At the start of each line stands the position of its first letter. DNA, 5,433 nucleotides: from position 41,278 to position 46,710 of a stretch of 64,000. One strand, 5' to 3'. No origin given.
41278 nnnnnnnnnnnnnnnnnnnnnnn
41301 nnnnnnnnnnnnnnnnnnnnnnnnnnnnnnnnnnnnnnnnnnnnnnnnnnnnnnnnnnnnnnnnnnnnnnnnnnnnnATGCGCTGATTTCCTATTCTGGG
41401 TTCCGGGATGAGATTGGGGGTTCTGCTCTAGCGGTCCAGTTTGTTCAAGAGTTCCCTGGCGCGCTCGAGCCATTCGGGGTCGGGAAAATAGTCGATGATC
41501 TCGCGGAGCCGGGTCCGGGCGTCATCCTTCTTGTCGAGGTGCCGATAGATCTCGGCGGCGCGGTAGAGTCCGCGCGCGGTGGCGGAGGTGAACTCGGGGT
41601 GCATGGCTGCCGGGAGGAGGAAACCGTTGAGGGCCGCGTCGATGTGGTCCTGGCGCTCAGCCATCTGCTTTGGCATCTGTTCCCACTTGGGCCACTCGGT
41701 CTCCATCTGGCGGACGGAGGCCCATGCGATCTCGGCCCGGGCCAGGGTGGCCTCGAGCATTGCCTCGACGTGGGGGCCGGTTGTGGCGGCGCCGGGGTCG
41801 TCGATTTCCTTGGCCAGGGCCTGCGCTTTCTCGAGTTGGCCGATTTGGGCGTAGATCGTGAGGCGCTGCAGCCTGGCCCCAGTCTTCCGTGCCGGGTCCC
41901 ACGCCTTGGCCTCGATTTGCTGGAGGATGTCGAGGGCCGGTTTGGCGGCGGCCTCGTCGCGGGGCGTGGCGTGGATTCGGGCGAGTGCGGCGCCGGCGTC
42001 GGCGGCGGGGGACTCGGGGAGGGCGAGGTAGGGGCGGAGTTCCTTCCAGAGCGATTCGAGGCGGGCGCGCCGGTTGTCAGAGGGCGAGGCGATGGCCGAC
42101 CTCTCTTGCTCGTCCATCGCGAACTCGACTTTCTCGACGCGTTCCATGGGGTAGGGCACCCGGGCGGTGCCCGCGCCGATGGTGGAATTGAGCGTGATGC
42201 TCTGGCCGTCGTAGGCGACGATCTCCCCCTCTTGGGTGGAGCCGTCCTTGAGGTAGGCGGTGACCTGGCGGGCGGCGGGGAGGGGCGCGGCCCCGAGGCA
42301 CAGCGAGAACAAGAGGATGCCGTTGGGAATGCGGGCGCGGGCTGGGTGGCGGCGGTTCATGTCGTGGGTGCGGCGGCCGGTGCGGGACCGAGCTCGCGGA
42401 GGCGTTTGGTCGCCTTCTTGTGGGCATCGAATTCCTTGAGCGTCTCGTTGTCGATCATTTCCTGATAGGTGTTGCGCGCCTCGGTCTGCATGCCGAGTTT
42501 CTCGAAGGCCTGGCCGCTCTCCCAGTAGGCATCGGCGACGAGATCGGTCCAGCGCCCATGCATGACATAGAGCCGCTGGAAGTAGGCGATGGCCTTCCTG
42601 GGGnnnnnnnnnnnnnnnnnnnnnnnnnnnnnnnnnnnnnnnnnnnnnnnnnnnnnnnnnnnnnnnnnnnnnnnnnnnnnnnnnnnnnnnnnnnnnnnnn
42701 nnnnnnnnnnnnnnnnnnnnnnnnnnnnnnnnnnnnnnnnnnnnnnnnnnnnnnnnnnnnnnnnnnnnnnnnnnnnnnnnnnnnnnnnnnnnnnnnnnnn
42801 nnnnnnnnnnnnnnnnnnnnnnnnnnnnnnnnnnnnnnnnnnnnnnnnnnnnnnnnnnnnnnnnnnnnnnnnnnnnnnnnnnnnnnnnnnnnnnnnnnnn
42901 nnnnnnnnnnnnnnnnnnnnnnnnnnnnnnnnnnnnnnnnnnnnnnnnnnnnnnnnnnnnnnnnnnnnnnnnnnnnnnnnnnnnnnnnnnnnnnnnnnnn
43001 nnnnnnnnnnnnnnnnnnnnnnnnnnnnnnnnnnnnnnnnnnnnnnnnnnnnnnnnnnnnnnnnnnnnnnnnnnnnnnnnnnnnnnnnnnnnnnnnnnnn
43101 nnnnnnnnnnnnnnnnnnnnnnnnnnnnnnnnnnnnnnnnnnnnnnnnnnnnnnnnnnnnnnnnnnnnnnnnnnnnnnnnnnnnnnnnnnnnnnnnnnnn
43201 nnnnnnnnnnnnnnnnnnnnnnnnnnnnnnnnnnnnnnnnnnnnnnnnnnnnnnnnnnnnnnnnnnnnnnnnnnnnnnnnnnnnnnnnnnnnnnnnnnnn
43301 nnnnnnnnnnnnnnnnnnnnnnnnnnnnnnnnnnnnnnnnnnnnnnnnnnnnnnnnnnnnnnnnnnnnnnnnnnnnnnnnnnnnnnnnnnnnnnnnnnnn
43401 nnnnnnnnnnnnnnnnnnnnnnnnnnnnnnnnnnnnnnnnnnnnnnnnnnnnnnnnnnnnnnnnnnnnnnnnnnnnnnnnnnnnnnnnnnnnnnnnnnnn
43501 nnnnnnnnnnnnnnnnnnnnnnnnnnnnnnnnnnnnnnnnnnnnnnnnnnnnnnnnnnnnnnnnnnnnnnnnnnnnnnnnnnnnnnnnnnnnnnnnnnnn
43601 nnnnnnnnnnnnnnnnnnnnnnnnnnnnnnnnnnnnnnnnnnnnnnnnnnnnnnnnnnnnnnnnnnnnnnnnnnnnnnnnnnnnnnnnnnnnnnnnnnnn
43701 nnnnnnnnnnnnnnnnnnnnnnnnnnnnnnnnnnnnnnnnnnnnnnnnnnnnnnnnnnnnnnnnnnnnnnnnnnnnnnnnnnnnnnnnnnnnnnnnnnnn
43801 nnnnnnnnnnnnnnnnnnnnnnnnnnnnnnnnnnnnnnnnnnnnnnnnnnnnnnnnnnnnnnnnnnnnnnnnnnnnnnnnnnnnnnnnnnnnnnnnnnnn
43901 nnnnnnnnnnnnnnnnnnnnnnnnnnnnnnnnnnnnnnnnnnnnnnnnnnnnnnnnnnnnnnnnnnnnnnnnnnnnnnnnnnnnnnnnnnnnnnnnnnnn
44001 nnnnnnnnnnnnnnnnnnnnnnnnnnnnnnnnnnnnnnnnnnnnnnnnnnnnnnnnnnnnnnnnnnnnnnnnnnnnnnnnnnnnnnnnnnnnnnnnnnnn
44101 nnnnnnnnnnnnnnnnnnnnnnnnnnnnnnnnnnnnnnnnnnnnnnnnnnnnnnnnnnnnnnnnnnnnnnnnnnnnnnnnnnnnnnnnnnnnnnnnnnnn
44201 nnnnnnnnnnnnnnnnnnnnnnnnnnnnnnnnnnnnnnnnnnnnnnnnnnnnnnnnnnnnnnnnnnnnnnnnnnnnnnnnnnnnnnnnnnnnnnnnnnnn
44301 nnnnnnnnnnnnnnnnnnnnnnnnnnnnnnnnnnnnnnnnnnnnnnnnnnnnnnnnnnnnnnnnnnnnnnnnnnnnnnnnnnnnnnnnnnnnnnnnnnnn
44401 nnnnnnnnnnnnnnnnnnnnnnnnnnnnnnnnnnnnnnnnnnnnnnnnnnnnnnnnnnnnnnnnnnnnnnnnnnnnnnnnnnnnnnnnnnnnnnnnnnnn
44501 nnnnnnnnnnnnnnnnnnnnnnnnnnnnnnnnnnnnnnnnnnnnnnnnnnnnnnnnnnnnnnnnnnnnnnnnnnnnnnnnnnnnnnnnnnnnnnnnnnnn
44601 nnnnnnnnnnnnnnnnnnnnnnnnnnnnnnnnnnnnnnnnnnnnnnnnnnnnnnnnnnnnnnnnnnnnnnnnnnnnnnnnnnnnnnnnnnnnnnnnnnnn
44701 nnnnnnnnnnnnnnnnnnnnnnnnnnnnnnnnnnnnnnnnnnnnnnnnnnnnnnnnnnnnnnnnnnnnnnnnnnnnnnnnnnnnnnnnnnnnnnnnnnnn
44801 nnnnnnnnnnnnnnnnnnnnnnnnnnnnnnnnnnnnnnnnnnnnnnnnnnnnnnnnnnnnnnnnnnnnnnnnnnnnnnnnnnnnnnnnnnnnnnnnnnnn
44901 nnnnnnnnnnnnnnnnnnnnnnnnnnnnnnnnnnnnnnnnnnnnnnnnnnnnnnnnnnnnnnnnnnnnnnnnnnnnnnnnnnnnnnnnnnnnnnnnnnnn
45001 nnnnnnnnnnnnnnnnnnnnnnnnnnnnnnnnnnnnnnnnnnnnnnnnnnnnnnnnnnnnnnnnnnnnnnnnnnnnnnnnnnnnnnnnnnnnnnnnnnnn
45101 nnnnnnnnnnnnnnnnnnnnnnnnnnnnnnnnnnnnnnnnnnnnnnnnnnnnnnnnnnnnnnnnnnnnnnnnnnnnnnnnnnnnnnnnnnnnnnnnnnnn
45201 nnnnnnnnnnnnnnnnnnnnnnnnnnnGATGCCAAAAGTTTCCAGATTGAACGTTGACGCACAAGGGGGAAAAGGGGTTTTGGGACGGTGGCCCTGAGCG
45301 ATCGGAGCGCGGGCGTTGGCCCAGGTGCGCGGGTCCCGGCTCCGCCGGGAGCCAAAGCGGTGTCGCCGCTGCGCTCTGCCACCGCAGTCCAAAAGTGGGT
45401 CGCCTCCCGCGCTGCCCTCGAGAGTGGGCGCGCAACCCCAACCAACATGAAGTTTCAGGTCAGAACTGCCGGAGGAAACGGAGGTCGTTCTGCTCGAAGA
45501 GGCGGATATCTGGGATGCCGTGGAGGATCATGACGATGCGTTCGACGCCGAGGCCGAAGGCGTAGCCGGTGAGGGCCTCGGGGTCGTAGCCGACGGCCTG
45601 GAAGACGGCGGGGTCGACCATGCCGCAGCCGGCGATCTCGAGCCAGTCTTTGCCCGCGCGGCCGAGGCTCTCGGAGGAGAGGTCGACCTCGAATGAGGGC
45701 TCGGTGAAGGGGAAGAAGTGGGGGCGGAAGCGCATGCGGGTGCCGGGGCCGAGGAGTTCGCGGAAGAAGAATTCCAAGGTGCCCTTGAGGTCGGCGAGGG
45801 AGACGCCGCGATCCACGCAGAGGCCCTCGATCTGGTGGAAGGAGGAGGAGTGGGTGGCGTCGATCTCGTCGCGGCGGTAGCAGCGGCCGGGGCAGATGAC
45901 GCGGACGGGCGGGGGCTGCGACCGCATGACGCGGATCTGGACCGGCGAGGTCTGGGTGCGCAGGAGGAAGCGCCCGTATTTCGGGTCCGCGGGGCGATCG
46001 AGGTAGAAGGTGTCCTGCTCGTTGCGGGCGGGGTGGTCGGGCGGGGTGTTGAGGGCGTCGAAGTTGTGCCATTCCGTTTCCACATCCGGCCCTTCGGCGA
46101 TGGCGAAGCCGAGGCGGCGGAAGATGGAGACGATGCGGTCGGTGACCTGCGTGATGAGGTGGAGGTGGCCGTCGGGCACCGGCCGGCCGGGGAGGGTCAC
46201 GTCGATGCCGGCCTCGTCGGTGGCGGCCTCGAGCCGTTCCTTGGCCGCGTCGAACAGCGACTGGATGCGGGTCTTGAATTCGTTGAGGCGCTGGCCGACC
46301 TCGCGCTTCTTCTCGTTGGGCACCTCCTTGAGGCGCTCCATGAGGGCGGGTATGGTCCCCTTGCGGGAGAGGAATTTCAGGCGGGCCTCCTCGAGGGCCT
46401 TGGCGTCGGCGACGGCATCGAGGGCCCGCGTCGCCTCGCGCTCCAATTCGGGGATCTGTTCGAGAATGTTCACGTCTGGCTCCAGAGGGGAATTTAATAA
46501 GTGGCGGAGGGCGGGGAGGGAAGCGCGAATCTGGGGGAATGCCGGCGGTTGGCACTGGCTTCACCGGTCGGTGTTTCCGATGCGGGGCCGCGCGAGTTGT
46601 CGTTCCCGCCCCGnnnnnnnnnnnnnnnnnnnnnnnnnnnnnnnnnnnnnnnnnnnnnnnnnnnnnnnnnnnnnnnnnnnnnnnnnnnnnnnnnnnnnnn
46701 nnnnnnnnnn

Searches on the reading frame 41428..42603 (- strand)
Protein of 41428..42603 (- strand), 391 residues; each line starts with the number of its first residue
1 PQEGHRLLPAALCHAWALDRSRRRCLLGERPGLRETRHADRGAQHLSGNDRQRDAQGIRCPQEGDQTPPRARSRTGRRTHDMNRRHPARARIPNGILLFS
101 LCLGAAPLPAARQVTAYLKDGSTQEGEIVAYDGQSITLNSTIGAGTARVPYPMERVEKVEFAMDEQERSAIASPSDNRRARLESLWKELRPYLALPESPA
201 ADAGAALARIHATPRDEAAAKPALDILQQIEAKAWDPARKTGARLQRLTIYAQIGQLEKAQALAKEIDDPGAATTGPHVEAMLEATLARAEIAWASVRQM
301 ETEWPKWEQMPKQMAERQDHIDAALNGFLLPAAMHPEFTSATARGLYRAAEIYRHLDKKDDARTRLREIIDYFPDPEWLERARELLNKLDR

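Call 9: search_protein_families(library=pfam, proteins=[window:41428-42603:-], max_evalue=0.001)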
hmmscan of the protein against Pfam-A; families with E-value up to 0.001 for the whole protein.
window:41428-42603:- (391 aa): 1 family
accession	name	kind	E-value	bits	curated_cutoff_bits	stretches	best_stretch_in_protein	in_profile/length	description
PF13174.12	TPR_6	-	0.00019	22.3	26.3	1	346-375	3-32/33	Tetratricopeptide repeat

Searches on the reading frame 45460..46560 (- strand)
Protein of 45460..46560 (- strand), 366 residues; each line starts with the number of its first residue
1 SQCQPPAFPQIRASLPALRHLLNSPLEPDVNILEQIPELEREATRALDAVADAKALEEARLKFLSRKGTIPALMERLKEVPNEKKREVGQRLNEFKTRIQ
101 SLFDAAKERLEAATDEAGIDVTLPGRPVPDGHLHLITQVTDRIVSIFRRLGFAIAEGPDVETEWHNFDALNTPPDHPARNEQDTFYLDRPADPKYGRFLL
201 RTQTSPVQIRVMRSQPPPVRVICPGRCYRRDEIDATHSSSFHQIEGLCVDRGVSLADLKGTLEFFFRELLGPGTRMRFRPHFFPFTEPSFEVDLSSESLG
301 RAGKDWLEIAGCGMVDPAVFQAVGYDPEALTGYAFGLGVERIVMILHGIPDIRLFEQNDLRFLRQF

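Call 9: search_protein_families(library=pfam, proteins=[window:45460-46560:-], max_evalue=0.001)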
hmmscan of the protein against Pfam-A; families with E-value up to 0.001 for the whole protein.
window:45460-46560:- (366 aa): 2 families
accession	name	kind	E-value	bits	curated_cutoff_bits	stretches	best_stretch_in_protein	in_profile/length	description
PF01409.25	tRNA-synt_2d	-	2.8e-98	328.7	19.8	1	119-366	2-246/246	tRNA synthetases class II core domain (F)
PF02912.23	Phe_tRNA-synt_N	-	2.8e-19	69.3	22.3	1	52-117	2-67/69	Aminoacyl tRNA synthetase class II, N-terminal domain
